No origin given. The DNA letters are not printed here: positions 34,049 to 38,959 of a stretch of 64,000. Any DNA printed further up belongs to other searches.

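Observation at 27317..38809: Minimal or atypical T7SSb-like locus: EssC + EsaB + two non-WXG small helical proteins + a membrane LXG-like giant protein, with no EssA/EssB/EsaA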

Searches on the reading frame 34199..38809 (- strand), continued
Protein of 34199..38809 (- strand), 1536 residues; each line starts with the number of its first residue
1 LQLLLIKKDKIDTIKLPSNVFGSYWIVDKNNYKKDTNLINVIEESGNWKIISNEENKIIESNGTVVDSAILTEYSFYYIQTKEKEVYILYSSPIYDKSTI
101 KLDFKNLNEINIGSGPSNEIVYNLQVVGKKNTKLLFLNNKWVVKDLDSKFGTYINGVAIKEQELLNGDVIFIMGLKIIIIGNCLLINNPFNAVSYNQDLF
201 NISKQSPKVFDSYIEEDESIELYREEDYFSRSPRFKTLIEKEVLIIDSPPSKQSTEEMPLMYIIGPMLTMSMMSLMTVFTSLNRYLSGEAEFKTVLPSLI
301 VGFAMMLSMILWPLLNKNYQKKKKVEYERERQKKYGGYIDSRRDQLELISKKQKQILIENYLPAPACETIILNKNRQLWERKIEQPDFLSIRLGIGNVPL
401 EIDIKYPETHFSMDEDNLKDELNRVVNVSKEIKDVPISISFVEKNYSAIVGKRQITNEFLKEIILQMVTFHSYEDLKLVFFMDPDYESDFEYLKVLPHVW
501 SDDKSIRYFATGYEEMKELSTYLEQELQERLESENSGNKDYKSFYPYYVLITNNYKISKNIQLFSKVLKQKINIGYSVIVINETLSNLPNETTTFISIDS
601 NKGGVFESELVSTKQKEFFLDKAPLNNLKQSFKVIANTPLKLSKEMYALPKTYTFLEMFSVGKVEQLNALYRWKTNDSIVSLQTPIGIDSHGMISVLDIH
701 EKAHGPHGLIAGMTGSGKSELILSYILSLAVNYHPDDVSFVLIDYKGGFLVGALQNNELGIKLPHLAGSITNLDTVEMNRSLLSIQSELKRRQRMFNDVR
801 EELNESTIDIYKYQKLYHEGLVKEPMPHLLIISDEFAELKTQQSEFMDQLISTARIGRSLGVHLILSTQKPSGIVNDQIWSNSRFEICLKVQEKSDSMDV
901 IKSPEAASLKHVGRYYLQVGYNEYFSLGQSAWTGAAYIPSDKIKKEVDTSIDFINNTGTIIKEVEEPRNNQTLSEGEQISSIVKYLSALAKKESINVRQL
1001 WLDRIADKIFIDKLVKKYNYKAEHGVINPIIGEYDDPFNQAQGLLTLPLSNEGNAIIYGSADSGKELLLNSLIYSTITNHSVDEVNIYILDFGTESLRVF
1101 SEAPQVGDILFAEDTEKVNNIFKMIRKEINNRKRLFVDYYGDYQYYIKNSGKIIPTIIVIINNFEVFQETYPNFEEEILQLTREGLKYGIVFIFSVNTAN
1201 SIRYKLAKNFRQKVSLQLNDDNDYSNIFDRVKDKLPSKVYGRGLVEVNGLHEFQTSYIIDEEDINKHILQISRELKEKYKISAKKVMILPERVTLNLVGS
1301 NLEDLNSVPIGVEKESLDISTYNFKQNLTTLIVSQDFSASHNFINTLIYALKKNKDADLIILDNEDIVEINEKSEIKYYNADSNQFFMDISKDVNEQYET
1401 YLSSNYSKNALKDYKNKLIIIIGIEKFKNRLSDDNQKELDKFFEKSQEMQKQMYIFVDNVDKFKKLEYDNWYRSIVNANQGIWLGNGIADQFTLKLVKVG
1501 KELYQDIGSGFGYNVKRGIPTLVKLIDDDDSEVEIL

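Call 41: get_annotated_region(hit=H3, flank=10000)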
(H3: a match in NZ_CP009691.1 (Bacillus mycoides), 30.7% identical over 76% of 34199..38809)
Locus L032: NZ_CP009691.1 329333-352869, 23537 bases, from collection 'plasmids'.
description: Bacillus mycoides strain ATCC 6462 plasmid pBMX_1, complete sequence
organism: Bacillus mycoides (NCBI taxid 1405)
taxonomy: Bacteria; Bacillota; Bacilli; Bacillales; Bacillaceae; Bacillus; Bacillus mycoides
host: -; source: soil; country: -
typing (MOB-suite, as given by PLSDB): mobilizable; replicon rep_cluster_164; relaxase MOBP
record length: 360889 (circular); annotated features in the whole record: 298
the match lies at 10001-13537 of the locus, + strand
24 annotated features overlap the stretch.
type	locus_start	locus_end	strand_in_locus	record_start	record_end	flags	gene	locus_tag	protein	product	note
CDS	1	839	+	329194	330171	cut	-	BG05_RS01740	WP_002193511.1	DUF3991 and TOPRIM domain-containing protein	GO:0006260 - DNA replication [Evidence IEA]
CDS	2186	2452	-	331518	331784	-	-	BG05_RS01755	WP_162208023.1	hypothetical protein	-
CDS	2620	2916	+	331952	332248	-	-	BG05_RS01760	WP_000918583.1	WXG100 family type VII secretion target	-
CDS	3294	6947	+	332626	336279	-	esaA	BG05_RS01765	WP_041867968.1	type VII secretion protein EsaA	-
CDS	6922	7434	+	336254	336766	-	essA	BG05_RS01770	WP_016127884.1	type VII secretion protein EssA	GO:0009306 - protein secretion [Evidence IEA]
CDS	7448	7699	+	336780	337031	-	-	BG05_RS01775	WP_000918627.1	EsaB/YukD family protein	-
CDS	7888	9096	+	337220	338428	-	essB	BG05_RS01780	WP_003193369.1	type VII secretion protein EssB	GO:0009306 - protein secretion [Evidence IEA]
CDS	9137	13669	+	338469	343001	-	essC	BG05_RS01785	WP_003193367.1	type VII secretion protein EssC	GO:0009306 - protein secretion [Evidence IEA]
CDS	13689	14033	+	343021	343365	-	-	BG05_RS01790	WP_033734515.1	hypothetical protein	-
CDS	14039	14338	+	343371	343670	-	-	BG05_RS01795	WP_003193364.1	WXG100 family type VII secretion target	-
CDS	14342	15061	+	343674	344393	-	-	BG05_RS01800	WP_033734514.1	DUF5081 family protein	-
CDS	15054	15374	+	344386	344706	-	-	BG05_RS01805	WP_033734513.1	hypothetical protein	-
CDS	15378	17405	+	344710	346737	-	-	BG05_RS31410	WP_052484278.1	pre-toxin TG domain-containing protein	-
CDS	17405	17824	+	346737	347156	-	-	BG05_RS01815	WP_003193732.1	hypothetical protein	-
CDS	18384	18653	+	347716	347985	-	-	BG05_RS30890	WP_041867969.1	hypothetical protein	-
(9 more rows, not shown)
